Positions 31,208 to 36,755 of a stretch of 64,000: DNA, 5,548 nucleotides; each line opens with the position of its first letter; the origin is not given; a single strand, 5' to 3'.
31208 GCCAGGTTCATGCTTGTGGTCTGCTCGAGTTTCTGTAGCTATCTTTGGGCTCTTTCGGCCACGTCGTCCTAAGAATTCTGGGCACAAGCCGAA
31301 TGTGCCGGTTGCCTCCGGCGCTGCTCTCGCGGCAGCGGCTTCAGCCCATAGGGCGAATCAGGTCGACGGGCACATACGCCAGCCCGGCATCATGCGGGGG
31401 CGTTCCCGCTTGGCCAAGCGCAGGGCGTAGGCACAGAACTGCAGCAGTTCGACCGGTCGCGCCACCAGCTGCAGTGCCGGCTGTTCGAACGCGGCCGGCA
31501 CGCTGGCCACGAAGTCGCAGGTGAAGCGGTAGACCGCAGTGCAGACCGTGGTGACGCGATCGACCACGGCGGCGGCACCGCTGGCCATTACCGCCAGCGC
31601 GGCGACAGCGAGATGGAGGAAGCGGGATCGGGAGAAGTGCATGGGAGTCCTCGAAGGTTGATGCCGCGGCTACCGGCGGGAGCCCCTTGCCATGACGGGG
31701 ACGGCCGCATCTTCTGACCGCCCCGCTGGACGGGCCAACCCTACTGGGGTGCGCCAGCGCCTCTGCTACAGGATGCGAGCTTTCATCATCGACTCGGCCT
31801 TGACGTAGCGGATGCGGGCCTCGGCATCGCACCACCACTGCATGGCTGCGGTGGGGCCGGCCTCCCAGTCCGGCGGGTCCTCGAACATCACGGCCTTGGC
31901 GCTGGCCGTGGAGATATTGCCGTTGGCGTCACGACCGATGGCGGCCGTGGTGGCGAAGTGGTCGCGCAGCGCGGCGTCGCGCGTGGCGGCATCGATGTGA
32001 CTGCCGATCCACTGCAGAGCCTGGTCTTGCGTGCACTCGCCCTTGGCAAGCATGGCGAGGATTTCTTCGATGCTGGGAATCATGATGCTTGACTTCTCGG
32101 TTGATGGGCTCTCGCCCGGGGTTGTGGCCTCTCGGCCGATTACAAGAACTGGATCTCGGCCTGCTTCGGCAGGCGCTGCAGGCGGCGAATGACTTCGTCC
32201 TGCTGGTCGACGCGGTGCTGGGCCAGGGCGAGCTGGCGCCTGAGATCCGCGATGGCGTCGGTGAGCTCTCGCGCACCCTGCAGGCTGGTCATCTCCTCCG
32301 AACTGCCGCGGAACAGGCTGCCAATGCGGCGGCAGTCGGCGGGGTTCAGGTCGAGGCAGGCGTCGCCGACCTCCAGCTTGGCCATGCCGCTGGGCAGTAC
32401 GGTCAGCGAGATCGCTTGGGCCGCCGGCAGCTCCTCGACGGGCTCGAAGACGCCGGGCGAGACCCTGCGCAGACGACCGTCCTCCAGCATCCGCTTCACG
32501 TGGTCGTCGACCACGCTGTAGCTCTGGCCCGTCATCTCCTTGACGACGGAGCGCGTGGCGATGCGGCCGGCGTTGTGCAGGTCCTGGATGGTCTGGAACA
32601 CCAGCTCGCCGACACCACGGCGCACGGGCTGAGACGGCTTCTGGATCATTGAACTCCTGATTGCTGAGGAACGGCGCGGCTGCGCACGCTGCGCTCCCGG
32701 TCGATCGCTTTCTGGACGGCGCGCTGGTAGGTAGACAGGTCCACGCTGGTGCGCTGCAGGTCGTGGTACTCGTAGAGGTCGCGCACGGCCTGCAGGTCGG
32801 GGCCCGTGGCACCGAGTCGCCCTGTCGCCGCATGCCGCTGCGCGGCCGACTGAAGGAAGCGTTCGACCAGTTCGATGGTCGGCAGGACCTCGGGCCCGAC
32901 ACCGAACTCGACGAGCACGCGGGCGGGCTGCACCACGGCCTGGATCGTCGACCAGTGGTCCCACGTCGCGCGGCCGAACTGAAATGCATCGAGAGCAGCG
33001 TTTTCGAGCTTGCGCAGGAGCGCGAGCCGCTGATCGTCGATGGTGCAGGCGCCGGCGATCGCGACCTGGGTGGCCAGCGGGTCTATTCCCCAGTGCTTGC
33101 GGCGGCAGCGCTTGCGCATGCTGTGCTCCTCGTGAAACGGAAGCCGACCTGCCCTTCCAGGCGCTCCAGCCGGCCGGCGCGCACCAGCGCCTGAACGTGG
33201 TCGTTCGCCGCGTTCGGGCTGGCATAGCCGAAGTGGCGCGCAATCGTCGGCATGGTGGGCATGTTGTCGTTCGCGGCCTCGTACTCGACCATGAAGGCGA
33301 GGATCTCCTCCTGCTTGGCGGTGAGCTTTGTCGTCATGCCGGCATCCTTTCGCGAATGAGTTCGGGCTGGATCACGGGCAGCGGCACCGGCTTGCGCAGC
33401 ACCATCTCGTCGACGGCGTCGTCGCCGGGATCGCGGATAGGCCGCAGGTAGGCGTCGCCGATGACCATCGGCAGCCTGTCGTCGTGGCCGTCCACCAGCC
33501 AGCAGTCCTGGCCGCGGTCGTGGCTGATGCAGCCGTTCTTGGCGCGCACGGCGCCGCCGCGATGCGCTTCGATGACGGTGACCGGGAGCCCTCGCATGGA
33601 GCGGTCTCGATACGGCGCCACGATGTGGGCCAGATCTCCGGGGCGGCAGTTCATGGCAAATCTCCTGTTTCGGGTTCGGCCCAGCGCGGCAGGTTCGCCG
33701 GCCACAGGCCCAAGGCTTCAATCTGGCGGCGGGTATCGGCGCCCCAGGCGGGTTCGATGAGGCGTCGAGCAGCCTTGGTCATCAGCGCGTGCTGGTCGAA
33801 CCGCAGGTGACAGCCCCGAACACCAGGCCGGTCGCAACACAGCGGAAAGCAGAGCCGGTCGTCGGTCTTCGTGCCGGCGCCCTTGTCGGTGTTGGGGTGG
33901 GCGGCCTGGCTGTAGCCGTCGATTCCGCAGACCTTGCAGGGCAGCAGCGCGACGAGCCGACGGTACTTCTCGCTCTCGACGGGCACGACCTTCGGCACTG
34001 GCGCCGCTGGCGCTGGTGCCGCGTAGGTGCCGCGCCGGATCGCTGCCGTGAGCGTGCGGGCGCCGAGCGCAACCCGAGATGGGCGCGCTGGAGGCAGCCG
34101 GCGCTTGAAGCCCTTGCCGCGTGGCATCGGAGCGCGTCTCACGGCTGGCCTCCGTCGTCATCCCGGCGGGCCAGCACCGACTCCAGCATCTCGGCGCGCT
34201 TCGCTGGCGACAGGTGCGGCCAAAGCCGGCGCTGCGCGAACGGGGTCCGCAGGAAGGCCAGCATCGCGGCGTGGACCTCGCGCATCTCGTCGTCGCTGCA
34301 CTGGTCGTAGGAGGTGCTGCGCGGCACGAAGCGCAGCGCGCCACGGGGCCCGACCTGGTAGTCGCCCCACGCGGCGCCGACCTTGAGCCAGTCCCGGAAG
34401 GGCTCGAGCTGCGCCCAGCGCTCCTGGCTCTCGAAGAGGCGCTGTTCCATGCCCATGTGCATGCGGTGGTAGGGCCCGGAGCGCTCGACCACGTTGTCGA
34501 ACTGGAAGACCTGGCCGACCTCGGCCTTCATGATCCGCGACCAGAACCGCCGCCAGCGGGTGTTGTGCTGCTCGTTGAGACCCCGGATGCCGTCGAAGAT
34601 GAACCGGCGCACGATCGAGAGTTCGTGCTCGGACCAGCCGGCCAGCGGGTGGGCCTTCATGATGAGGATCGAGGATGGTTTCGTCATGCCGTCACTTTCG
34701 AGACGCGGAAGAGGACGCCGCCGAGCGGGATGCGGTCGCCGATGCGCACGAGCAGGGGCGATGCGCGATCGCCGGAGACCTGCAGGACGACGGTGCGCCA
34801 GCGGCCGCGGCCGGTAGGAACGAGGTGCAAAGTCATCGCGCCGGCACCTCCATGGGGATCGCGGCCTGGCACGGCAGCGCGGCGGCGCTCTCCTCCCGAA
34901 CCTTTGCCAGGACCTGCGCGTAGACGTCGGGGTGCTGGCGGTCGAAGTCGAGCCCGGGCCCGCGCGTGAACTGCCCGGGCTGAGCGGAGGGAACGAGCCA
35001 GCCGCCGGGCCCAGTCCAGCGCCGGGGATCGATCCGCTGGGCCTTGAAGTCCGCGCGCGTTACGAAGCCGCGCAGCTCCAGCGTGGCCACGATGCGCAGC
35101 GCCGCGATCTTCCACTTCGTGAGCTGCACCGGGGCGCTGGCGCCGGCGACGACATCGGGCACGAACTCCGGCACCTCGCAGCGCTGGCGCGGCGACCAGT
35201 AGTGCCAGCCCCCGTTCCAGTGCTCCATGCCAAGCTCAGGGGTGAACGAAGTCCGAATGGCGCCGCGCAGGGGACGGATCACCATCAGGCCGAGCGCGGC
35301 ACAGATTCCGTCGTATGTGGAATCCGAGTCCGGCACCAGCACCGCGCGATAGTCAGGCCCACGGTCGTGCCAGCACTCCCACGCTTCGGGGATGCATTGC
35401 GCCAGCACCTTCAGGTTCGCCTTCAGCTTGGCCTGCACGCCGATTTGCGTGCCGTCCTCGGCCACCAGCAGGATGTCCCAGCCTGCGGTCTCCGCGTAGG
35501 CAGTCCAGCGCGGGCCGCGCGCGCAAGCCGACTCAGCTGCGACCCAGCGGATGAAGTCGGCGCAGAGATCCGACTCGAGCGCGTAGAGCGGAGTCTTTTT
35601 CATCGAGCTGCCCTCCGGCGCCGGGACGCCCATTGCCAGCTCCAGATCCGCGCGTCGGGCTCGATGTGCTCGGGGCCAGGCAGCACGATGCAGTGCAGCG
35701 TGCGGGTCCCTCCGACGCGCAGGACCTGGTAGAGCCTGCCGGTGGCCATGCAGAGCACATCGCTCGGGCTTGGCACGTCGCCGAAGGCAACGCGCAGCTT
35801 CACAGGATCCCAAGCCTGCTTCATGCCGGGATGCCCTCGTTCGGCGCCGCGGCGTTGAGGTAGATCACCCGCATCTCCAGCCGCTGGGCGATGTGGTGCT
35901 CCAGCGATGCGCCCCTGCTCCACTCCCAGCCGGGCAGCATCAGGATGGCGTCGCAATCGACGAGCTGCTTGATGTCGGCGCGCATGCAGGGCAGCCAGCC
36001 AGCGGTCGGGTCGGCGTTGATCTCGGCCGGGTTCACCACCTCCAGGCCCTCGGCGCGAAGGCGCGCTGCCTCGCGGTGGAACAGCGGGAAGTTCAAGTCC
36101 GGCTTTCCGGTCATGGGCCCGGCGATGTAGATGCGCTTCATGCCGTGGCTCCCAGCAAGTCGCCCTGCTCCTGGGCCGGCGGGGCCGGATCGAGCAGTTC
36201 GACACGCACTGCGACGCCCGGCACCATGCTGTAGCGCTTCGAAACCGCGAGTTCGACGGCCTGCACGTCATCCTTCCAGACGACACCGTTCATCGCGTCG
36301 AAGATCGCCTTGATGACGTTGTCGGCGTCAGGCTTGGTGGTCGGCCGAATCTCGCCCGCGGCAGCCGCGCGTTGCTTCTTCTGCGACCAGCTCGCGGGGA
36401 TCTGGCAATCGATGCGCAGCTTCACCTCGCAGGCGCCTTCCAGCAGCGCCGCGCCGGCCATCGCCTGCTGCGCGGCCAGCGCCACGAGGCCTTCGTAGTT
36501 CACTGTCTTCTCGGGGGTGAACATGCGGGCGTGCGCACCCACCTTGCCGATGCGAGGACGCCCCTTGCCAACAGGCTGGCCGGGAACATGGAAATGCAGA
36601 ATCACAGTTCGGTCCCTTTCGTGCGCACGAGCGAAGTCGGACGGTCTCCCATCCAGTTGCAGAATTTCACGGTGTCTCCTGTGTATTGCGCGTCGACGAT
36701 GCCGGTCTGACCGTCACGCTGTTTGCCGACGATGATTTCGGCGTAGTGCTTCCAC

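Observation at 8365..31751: Six-copy 17-bp motif with a fixed-distance -10: a distributed late-promoter system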

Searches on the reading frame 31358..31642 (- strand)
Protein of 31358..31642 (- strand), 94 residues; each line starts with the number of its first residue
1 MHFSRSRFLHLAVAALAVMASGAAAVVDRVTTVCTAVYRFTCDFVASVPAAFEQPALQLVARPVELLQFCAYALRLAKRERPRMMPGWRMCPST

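Call 8: search_protein_families(library=phrogs, proteins=[window:31358-31642:-])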
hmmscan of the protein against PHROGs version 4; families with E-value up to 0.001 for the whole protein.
window:31358-31642:- (94 aa): 0 families

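Call 10: search_protein_families(library=pfam, proteins=[window:31358-31642:-], max_evalue=0.01)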
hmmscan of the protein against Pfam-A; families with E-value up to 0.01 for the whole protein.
window:31358-31642:- (94 aa): 0 families

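Call 28: search_protein_families(library=pfam, proteins=[window:31358-31642:-], max_evalue=1)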
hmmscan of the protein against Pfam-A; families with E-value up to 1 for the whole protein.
window:31358-31642:- (94 aa): 1 family
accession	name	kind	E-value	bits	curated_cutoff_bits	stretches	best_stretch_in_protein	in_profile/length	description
PF13326.11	PSII_Pbs27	-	0.24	12.1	25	1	10-78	4-70/140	Photosystem II Pbs27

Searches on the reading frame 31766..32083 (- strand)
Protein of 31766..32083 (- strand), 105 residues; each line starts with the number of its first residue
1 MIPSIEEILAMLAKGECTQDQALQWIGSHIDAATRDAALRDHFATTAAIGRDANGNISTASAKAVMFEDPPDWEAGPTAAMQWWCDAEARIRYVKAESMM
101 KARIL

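Call 27: search_protein_families(library=phrogs, proteins=[window:31766-32083:-], max_evalue=0.01)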
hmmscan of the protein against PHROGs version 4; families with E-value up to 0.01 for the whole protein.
window:31766-32083:- (105 aa): 0 families

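Call 28: search_protein_families(library=pfam, proteins=[window:31766-32083:-], max_evalue=1)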
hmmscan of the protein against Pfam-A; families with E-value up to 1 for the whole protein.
window:31766-32083:- (105 aa): 1 family
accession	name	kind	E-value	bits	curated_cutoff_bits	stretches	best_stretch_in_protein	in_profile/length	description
PF22562.2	UBA_7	-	0.018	15.4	27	1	10-34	21-45/48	UBA-like domain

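Call 56: search_protein_families(library=ncbifam, proteins=[window:31766-32083:-], max_evalue=0.1)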
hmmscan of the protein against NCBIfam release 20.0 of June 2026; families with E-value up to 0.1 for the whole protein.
window:31766-32083:- (105 aa): 0 families

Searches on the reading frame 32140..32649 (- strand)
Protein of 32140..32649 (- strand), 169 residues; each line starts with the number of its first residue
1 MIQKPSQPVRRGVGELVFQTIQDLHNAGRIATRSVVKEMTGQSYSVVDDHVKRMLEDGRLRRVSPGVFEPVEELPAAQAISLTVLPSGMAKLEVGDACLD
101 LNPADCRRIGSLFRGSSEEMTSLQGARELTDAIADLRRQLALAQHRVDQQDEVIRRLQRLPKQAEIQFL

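Call 27: search_protein_families(library=phrogs, proteins=[window:32140-32649:-], max_evalue=0.01)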
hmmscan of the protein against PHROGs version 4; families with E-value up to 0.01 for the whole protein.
window:32140-32649:- (169 aa): 1 family
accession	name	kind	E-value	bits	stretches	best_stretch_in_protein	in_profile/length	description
phrog_8117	-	unknown function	2e-37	129.3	1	15-140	16-141/166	-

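Call 28: search_protein_families(library=pfam, proteins=[window:32140-32649:-], max_evalue=1)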
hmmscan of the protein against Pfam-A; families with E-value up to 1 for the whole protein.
window:32140-32649:- (169 aa): 2 families
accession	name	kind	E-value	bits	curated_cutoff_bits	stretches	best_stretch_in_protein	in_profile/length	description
PF19380.4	DUF5955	-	0.018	15.9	27.1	1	126-165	8-47/88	Family of unknown function (DUF5955)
PF13338.12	AbiEi_4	-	0.041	14.4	25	1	51-69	29-47/49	Transcriptional regulator, AbiEi antitoxin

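Call 29: find_homologous_proteins(query=window:32140-32649:-)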
Query window:32140-32649:- (169 aa): 32 proteins with E <= 0.001 among 185 candidates.
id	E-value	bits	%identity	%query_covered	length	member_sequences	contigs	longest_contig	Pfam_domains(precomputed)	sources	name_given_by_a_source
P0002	2.8e-101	354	99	100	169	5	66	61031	-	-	-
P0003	1.6e-84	299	86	100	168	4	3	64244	-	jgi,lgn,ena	-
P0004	3.3e-82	292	83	99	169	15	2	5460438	-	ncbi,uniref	ncbi:hypothetical protein GmRootV59_12970 [Variovorax sp. V59]|uniref:hypothetical protein n=1 Tax=u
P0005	1.4e-79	283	80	99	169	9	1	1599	-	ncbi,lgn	ncbi:hypothetical protein D9M72_425290 [compost metagenome]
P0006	2.0e-79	283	80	99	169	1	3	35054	-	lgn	-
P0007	5.3e-77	275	76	99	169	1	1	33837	-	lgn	-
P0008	7.2e-75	268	76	99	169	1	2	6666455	-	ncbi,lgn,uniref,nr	ncbi:hypothetical protein [Variovorax paradoxus]|uniref:hypothetical protein n=1 Tax=Variovorax para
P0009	2.1e-74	266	74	99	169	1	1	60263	-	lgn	-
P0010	3.8e-73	262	73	99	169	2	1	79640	-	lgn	-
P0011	6.2e-73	262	75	99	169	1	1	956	-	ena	-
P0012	7.9e-73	261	73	99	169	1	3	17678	-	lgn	-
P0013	2.9e-72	260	73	99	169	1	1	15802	-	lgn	-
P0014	1.9e-69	250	69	99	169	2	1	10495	-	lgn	-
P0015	5.7e-66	239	65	99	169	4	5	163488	-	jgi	jgi:hypothetical protein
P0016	7.1e-66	239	67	99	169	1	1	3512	-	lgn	-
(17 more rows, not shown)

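Call 34: search_dna_similar(query=window:32140-32649:-, collection=phages, mode=protein, max_evalue=0.001, max_rows=40)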
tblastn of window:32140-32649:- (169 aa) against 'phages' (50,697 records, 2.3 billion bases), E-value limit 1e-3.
Records with a match: 41; places in all: 41; records where one place covers at least 80% of the query: 2.
Best place of each record, by identity: <60% 41.
By first word of the organism name: Pseudomonas 37; Acidovorax 1; Shewanella 1; Bacillus 1; Pseudoalteromonas 1.
By host as written in the record: Pseudomonas aeruginosa 17; - 7; Pseudomonas aeruginosa PAO1 4; Pseudomonas aeruginosa ATCC 27853 2; Pseudomonas sp. 2; Pseudomonas aeruginosa HIM-6 2; Paracidovorax oryzae 1; Shewanella 1; and 5 more.
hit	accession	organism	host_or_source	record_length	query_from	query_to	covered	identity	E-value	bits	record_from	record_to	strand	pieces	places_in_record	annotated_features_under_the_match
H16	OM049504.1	Acidovorax phage AP1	Paracidovorax oryzae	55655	13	140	76%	39.1%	2e-26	110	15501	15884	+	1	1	hypothetical protein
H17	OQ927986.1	Shewanella phage vB_SbaS_Y11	Shewanella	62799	9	165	93%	30.4%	8e-13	71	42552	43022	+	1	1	hypothetical protein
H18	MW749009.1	Bacillus phage vB_BspP_Dartukuta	Bacillus sp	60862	3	156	91%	29.9%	3e-15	78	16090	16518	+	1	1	hypothetical protein | putative RusA family crossover junction endodeoxyribonuclease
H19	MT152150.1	Pseudomonas phage 8P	Pseudomonas stutzeri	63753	8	140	79%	33.6%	1e-17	84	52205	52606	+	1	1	hypothetical protein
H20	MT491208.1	Pseudomonas phage vB_PaeM_USP_25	Pseudomonas aeruginosa ATCC 27853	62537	8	140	79%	32.8%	3e-18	86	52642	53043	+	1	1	hypothetical protein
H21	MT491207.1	Pseudomonas phage vB_PaeM_USP_18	Pseudomonas aeruginosa ATCC 27853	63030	8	140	79%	32.8%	3e-18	86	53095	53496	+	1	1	hypothetical protein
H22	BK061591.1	Pseudomonas phage vB_PaeP-D14S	Pseudomonas aeruginosa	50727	9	141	79%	29.8%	4e-13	71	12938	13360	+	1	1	putative AbiEi antitoxin of type IV toxin-antitoxin system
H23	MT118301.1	Pseudomonas phage Epa33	Pseudomonas sp.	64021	9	141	79%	29.8%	4e-13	71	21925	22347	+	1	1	hypothetical protein (x2)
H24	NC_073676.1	Pseudomonas phage Epa33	Pseudomonas sp.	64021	9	141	79%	29.8%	4e-13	71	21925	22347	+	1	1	hypothetical protein (x2)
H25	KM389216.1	Pseudomonas phage F_ET605sp/Pa1651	-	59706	9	141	79%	29.8%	6e-13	71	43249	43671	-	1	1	record has no annotation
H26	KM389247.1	Pseudomonas phage JBD90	-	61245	9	141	79%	29.8%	6e-13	71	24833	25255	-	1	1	record has no annotation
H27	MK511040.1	Pseudomonas phage vB_Pae_CF63a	Pseudomonas aeruginosa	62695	9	141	79%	29.8%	6e-13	71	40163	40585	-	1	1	hypothetical protein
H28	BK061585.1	Pseudomonas phage vB_PaeP-D14I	Pseudomonas aeruginosa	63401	9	141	79%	29.8%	6e-13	71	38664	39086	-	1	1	putative AbiEi antitoxin of type IV toxin-antitoxin system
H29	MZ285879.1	Pseudomonas phage PA8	Pseudomonas aeruginosa PAO1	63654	9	141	79%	29.8%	6e-13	71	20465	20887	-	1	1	hypothetical protein (x2)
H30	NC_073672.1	Pseudomonas phage PA8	Pseudomonas aeruginosa PAO1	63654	9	141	79%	29.8%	6e-13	71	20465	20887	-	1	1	hypothetical protein (x2)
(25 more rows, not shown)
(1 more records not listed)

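Call 41: get_annotated_region(hit=H16, flank=20000)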
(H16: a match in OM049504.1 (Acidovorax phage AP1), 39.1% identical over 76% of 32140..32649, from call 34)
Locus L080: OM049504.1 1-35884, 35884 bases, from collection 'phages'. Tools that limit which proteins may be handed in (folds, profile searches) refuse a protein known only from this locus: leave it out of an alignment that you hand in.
description: Acidovorax phage AP1, complete genome.
organism: Acidovorax phage AP1 (NCBI taxid 2908629)
taxonomy: Viruses; Duplodnaviria; Heunggongvirae; Uroviricota; Caudoviricetes
host: Paracidovorax oryzae; source: Rice leaf; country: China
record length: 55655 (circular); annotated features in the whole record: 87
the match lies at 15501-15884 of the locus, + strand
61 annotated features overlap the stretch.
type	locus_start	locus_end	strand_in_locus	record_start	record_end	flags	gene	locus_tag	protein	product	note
CDS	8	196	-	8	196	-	-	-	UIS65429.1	hypothetical protein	-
CDS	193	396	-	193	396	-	-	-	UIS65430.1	hypothetical protein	-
CDS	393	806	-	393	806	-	-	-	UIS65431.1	hypothetical protein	-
CDS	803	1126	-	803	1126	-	-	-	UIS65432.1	hypothetical protein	-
CDS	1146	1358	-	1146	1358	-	-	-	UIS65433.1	hypothetical protein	-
CDS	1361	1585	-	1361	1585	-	-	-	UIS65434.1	hypothetical protein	-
CDS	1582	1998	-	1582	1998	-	-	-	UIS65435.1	hypothetical protein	-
CDS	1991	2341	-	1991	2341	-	-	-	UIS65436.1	hypothetical protein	-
CDS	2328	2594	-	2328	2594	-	-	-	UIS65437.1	hypothetical protein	-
CDS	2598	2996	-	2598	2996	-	-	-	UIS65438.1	hypothetical protein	-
CDS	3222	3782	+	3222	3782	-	-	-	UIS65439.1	hypothetical protein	-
CDS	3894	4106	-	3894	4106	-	-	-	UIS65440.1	putative baseplate wedge protein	-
CDS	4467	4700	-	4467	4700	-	-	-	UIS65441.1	hypothetical protein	-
CDS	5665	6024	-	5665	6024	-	-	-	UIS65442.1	viron-encapsulated RNA polymerase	-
CDS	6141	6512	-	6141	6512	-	-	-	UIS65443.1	hypothetical protein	-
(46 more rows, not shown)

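Call 42: get_annotated_region(hit=H17, flank=20000)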
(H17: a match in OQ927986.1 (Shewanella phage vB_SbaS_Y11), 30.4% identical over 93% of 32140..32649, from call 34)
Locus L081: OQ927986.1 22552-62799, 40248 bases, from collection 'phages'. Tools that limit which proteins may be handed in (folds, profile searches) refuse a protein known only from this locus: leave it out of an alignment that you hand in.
description: Shewanella phage vB_SbaS_Y11, complete genome.
organism: Shewanella phage vB_SbaS_Y11 (NCBI taxid 3046263)
taxonomy: Viruses; Duplodnaviria; Heunggongvirae; Uroviricota; Caudoviricetes
host: Shewanella; source: seafood market; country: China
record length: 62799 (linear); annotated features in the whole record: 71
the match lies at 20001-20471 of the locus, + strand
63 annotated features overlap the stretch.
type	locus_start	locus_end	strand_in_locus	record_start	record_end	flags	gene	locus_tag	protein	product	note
CDS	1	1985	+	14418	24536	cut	-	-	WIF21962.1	methyltransferase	-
CDS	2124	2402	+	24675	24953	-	-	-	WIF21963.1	hypothetical protein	-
CDS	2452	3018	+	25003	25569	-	-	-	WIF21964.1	hypothetical protein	-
CDS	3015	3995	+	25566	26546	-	-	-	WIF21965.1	endolysin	-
CDS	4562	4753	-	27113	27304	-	-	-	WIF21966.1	hypothetical protein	-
CDS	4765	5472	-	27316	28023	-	-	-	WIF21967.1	dUTPase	-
CDS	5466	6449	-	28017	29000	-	-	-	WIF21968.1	DNA polymerase III subunit epsilon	-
CDS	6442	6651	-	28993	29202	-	-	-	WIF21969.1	hypothetical protein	-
CDS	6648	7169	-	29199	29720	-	-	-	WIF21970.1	hypothetical protein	-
CDS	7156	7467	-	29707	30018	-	-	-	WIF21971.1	hypothetical protein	-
CDS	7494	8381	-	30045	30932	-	-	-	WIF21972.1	thymidylate synthase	-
CDS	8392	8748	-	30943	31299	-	-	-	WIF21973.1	hypothetical protein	-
CDS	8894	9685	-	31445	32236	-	-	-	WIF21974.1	hypothetical protein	-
CDS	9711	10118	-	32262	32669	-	-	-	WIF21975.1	protease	-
CDS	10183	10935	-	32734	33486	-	-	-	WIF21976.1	single strand DNA binding protein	-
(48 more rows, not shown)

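Call 56: search_protein_families(library=ncbifam, proteins=[window:32140-32649:-], max_evalue=0.1)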
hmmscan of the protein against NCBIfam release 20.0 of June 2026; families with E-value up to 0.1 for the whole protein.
window:32140-32649:- (169 aa): 0 families

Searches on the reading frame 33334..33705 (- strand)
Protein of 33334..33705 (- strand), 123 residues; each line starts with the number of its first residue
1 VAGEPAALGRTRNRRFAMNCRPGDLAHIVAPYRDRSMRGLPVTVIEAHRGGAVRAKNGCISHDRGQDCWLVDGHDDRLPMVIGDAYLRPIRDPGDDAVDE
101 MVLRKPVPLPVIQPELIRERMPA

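Call 9: search_protein_families(library=phrogs, proteins=[window:33334-33705:-])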
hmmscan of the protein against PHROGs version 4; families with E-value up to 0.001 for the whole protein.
window:33334-33705:- (123 aa): 0 families

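Call 10: search_protein_families(library=pfam, proteins=[window:33334-33705:-], max_evalue=0.01)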
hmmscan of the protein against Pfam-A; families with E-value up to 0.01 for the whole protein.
window:33334-33705:- (123 aa): 0 families

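Call 27: search_protein_families(library=phrogs, proteins=[window:33334-33705:-], max_evalue=0.01)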
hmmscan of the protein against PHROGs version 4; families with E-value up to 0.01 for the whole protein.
window:33334-33705:- (123 aa): 1 family
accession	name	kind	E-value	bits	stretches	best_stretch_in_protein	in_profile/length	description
phrog_2529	-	unknown function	0.0045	18.3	1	21-92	6-86/101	-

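Call 28: search_protein_families(library=pfam, proteins=[window:33334-33705:-], max_evalue=1)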
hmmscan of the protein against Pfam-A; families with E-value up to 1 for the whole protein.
window:33334-33705:- (123 aa): 0 families

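Call 56: search_protein_families(library=ncbifam, proteins=[window:33334-33705:-], max_evalue=0.1)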
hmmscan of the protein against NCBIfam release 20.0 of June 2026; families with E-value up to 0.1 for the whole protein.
window:33334-33705:- (123 aa): 0 families

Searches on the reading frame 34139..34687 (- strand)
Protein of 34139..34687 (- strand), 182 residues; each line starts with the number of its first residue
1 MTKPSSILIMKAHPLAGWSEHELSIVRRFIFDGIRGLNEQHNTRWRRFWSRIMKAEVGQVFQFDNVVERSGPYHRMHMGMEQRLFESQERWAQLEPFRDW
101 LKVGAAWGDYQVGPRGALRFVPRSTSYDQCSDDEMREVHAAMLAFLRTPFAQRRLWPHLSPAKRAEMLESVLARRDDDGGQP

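Call 9: search_protein_families(library=phrogs, proteins=[window:34139-34687:-])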
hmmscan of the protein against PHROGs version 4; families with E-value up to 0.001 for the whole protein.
window:34139-34687:- (182 aa): 1 family
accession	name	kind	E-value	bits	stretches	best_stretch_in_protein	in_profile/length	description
phrog_319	-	DNA, RNA and nucleotide metabolism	1.3e-07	32.4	1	53-148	27-134/159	NinB/ Orf homologous recombination mediator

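Call 10: search_protein_families(library=pfam, proteins=[window:34139-34687:-], max_evalue=0.01)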
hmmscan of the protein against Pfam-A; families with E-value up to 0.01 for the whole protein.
window:34139-34687:- (182 aa): 0 families

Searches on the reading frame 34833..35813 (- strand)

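Call 9: search_protein_families(library=phrogs, proteins=[window:34833-35813:-])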
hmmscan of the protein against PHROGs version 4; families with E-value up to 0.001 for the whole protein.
window:34833-35813:- (326 aa): 1 family
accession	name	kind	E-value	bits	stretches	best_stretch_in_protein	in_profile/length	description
phrog_15779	-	unknown function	8e-44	150.4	1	72-310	4-248/253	-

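Call 10: search_protein_families(library=pfam, proteins=[window:34833-35813:-], max_evalue=0.01)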
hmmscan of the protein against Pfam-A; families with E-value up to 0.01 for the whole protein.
window:34833-35813:- (326 aa): 0 families

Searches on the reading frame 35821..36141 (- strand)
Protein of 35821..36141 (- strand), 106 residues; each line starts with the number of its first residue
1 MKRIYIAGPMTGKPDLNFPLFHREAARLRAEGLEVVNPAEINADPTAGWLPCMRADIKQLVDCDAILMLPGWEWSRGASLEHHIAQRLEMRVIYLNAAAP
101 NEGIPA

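Call 9: search_protein_families(library=phrogs, proteins=[window:35821-36141:-])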
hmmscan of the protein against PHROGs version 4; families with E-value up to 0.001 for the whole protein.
window:35821-36141:- (106 aa): 5 families
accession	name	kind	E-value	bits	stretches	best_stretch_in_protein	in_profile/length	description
phrog_355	-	DNA, RNA and nucleotide metabolism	3.7e-38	132.4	1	1-99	74-176/249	nucleoside 2-deoxyribosyltransferase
phrog_5781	-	unknown function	3e-32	112.9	1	1-98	5-102/220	-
phrog_12019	-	other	5.2e-24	86.3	1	14-100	27-117/241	MazG-like pyrophosphatase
phrog_15484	-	other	1.4e-18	68.4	1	4-96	153-246/253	hydrolase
phrog_31170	-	unknown function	1.8e-07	32.1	1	3-40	2-39/55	-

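Call 10: search_protein_families(library=pfam, proteins=[window:35821-36141:-], max_evalue=0.01)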
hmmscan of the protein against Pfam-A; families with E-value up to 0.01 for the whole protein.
window:35821-36141:- (106 aa): 2 families
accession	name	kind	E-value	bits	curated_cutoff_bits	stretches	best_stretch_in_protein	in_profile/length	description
PF14359.12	DUF4406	-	2.2e-27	95.7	22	1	3-94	2-91/91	Domain of unknown function (DUF4406)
PF05014.21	Nuc_deoxyrib_tr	-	6.9e-05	23.4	28.8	1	4-68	1-68/117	Nucleoside 2-deoxyribosyltransferase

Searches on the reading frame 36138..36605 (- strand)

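Call 9: search_protein_families(library=phrogs, proteins=[window:36138-36605:-])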
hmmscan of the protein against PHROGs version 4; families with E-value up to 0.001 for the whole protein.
window:36138-36605:- (155 aa): 6 families
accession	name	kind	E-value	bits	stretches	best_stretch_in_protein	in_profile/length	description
phrog_140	-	DNA, RNA and nucleotide metabolism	3.9e-46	158.4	1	1-139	37-169/219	RusA-like Holliday junction resolvase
phrog_34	-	DNA, RNA and nucleotide metabolism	9.6e-08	33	1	27-145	100-201/259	RusA-like Holliday junction resolvase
phrog_24390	-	unknown function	1.1e-06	29.8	1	91-134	11-54/62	-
phrog_3055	-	DNA, RNA and nucleotide metabolism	6.7e-06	26.6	1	37-135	110-208/233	RusA-like Holliday junction resolvase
phrog_1532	-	unknown function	3e-05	24.6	1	93-130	25-62/80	-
phrog_7153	-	other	0.00046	20.9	1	94-148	17-70/187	zinc-finger protease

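Call 10: search_protein_families(library=pfam, proteins=[window:36138-36605:-], max_evalue=0.01)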
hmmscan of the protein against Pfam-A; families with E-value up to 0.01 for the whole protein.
window:36138-36605:- (155 aa): 1 family
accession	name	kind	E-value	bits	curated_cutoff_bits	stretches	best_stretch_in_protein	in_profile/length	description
PF05866.16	RusA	-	7.9e-37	127.1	22.8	1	8-136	1-124/124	Endodeoxyribonuclease RusA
